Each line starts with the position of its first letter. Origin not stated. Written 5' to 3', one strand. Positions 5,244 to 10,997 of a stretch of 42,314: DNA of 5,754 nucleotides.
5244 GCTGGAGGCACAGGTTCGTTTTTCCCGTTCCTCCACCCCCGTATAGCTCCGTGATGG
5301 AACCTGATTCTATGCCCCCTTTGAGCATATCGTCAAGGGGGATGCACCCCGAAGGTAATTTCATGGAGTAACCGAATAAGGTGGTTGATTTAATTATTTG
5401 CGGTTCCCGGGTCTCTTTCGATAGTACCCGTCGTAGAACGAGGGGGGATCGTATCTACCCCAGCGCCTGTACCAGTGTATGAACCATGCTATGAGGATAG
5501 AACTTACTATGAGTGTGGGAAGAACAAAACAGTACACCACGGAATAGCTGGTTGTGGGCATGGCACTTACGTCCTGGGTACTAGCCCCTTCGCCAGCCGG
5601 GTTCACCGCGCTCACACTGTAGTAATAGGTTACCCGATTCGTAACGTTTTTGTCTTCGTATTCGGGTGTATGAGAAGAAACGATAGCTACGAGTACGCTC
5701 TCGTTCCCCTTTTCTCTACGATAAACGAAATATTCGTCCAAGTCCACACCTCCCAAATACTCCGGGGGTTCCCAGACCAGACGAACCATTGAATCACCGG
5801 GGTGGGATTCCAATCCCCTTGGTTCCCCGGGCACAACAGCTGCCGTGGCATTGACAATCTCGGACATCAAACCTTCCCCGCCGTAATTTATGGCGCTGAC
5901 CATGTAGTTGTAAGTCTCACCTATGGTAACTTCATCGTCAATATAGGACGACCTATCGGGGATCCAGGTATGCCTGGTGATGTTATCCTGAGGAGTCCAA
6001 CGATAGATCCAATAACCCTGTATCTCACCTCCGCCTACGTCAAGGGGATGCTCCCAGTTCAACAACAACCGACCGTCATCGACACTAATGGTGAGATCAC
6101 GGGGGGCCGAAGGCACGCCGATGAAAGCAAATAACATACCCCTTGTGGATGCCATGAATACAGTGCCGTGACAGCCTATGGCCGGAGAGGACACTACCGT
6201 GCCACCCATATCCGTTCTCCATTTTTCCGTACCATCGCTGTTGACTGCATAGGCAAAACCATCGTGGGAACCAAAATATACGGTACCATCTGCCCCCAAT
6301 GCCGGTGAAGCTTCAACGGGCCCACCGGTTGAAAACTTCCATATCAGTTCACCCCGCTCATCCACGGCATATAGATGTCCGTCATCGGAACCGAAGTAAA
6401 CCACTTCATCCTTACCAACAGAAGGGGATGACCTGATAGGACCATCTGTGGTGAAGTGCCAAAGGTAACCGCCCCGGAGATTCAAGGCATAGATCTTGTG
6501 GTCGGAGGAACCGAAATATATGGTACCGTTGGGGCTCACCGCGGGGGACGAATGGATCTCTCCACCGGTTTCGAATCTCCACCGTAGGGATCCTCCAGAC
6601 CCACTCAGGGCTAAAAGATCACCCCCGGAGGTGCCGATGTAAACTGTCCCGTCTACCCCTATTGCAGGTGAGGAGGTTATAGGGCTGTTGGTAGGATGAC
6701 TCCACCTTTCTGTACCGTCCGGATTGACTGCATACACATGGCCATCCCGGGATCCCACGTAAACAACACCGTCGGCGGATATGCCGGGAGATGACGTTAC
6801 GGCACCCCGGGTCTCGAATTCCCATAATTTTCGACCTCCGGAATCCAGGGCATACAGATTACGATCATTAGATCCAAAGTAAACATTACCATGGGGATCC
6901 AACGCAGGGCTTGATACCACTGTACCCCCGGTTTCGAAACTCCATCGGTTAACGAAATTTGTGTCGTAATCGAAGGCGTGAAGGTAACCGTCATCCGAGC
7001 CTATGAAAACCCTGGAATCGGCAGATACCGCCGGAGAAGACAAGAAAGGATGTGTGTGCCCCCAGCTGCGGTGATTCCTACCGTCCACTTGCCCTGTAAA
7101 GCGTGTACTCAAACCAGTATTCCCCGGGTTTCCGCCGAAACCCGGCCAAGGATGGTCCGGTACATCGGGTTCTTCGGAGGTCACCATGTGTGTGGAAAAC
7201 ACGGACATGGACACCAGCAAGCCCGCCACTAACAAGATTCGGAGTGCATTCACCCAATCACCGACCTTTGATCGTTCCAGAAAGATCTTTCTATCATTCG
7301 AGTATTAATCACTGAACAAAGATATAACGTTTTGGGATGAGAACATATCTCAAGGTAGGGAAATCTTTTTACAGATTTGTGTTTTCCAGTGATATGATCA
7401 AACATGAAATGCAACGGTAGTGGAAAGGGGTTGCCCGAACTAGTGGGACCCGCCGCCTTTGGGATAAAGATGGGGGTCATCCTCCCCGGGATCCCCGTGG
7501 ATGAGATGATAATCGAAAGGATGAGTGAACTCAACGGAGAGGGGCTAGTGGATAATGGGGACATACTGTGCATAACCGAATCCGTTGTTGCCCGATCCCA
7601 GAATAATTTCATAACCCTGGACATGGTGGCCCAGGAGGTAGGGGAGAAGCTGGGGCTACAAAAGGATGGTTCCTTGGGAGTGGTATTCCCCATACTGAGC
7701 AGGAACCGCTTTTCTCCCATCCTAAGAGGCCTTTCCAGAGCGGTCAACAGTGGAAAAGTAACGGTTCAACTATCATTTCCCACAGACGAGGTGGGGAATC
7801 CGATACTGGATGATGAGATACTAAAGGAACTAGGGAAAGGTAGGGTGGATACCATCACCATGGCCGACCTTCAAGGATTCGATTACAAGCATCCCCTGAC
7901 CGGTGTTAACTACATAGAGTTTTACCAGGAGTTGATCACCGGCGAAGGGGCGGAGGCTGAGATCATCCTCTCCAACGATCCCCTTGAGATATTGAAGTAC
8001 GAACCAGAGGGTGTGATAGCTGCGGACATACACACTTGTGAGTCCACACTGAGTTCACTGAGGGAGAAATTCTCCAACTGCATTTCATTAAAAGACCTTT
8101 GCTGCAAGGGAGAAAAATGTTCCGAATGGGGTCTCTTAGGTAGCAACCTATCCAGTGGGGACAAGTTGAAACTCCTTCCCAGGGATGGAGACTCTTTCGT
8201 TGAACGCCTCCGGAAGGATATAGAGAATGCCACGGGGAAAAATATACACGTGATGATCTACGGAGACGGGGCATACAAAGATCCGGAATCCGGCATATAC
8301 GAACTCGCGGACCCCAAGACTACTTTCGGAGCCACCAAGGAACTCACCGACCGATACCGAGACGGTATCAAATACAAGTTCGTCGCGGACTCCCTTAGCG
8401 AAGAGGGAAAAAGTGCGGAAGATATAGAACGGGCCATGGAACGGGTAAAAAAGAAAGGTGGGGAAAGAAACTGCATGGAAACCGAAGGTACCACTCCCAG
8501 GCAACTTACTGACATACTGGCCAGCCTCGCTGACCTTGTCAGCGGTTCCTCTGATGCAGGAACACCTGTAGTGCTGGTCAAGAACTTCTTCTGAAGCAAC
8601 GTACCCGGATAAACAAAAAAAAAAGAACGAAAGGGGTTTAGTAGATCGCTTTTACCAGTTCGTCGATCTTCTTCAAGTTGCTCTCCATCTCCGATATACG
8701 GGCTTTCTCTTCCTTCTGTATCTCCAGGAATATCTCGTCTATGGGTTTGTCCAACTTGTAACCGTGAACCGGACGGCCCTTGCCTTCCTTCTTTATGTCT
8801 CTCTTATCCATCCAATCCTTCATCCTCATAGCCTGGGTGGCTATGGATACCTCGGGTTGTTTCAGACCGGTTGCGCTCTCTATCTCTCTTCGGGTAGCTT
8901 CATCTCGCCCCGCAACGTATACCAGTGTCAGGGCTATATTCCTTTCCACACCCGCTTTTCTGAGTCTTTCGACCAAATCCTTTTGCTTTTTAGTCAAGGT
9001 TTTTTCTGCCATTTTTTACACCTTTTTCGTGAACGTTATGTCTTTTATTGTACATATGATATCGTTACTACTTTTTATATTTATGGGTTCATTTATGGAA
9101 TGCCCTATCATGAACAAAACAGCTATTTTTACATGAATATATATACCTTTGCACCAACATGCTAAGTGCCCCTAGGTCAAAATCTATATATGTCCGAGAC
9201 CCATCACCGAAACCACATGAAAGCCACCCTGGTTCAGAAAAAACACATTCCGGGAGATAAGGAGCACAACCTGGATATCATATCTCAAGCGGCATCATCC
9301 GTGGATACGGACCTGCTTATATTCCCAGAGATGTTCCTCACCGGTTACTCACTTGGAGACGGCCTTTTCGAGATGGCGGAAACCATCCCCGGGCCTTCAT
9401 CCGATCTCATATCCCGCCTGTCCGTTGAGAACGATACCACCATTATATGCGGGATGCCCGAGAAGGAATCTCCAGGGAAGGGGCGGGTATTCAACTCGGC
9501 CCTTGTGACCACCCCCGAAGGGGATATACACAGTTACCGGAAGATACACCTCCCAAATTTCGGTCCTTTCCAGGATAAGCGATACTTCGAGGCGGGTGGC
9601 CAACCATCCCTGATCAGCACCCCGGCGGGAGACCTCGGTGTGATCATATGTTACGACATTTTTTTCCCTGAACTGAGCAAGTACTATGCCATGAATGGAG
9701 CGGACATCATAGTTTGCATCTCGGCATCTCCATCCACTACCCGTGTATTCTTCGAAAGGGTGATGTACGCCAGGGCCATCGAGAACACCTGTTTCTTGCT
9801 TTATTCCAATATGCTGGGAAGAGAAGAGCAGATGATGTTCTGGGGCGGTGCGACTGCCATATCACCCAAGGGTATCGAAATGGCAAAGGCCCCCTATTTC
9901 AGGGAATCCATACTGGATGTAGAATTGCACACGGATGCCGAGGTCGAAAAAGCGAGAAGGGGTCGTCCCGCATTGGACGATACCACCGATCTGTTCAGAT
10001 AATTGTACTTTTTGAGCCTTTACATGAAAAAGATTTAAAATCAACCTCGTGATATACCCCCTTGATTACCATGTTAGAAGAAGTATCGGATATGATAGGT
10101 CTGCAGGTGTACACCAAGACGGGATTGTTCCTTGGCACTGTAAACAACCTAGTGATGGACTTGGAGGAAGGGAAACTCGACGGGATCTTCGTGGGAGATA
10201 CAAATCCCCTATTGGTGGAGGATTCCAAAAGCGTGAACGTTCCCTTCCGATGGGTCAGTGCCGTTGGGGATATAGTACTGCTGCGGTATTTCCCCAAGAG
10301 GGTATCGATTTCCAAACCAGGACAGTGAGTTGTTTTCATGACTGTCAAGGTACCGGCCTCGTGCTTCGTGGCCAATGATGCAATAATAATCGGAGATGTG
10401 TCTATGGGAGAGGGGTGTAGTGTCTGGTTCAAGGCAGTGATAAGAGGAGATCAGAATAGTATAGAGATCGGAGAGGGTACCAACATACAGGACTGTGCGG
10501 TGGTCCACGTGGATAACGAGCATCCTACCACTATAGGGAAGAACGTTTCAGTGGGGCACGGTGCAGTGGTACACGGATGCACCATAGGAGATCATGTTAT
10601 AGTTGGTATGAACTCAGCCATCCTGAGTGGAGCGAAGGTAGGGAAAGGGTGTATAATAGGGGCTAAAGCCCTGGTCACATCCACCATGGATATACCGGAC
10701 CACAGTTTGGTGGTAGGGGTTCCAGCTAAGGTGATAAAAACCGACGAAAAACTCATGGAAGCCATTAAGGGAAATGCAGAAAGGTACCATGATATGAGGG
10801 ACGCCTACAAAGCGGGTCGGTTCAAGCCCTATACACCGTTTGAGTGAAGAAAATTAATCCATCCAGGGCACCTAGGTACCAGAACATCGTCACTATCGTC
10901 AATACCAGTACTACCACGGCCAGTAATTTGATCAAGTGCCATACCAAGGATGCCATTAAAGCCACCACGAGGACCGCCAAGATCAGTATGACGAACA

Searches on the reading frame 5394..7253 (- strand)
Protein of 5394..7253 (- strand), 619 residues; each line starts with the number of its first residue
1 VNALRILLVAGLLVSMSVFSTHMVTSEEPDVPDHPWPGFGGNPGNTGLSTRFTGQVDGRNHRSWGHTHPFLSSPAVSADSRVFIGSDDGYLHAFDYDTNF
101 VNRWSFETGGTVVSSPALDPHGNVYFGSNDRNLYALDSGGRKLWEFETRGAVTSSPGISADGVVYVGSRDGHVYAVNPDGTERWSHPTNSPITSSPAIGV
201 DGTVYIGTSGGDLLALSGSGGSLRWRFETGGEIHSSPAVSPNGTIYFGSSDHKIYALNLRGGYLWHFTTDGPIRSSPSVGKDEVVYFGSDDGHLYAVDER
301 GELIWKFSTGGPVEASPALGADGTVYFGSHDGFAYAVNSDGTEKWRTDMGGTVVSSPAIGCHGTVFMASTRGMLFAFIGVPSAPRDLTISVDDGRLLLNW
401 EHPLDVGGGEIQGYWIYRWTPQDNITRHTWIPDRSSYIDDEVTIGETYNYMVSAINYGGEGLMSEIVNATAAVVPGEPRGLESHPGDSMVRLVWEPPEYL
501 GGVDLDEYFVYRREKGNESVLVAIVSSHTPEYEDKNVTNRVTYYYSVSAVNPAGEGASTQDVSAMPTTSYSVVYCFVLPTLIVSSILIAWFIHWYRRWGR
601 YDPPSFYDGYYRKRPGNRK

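Call 92: search_protein_families(library=pfam, proteins=[window:5394-7253:-], max_evalue=0.0001)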
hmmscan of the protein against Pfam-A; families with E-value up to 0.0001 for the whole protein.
window:5394-7253:- (619 aa): 6 families
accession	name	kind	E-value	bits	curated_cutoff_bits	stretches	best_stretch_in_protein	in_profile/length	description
PF13570.13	Beta-prop_ACSF4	-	4.5e-64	217.3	133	2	72-280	53-264/329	Beta-alanine-activating enzyme, beta-propeller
PF13360.13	PQQ_2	-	2.1e-41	142.5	27.6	3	169-278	1-113/233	Outer membrane protein assembly factor BamB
PF00041.27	fn3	-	1.2e-15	57.9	25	2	382-468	1-82/84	Fibronectin type III domain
PF25292.1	Beta-prop_CGLA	-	4.6e-14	53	26.8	0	280-342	43-107/316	Lambda-carrageenase beta-propeller domain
PF01011.28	PQQ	-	1.3e-08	34.4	26.7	0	198-322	54-155/595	Glucose/ethanol/alcohol dehydrogenase, beta-propeller domain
PF20067.5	SSL_N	-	1.6e-08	34.7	18.9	0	318-332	27-41/46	Strictosidine synthase-like, N-terminal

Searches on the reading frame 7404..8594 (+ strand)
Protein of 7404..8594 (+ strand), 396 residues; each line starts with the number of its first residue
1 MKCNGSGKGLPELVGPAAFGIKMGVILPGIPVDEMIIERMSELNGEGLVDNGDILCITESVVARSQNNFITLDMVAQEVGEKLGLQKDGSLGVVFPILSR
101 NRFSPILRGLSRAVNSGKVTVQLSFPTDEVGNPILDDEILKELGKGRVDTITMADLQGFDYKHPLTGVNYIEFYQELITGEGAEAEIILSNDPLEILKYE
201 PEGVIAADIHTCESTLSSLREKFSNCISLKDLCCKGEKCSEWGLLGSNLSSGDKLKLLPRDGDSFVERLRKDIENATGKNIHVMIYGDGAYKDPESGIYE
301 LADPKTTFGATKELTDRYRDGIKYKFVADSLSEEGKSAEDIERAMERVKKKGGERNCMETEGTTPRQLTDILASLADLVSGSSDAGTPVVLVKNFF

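Call 92: search_protein_families(library=pfam, proteins=[window:7404-8594:+], max_evalue=0.0001)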
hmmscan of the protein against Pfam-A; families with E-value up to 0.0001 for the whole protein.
window:7404-8594:+ (396 aa): 1 family
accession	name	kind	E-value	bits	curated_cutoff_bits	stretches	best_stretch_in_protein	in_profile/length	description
PF01996.21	F420_ligase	-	4.6e-41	141.2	25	1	20-394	1-218/218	F420-0:Gamma-glutamyl ligase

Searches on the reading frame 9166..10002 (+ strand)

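Call 92: search_protein_families(library=pfam, proteins=[window:9166-10002:+], max_evalue=0.0001)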
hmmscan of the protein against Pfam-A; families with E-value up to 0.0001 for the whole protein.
window:9166-10002:+ (278 aa): 1 family
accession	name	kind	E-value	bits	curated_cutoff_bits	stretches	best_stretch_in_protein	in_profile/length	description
PF00795.27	CN_hydrolase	-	2.8e-45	155.1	23.2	1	20-255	2-247/256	Carbon-nitrogen hydrolase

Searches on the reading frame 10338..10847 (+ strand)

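Call 92: search_protein_families(library=pfam, proteins=[window:10338-10847:+], max_evalue=0.0001)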
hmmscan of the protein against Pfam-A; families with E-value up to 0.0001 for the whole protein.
window:10338-10847:+ (169 aa): 3 families
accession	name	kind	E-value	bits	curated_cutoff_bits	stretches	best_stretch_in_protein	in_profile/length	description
PF00132.30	Hexapep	-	3.1e-18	65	27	1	80-114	1-35/36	Bacterial transferase hexapeptide (six repeats)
PF25084.1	LbH_EIF2B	-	4.4e-06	27.1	54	1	41-119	21-99/105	EIF2B subunit epsilon LbH domain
PF14602.12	Hexapep_2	-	2.9e-05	24.1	27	1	63-95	1-32/34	Hexapeptide repeat of succinyl-transferase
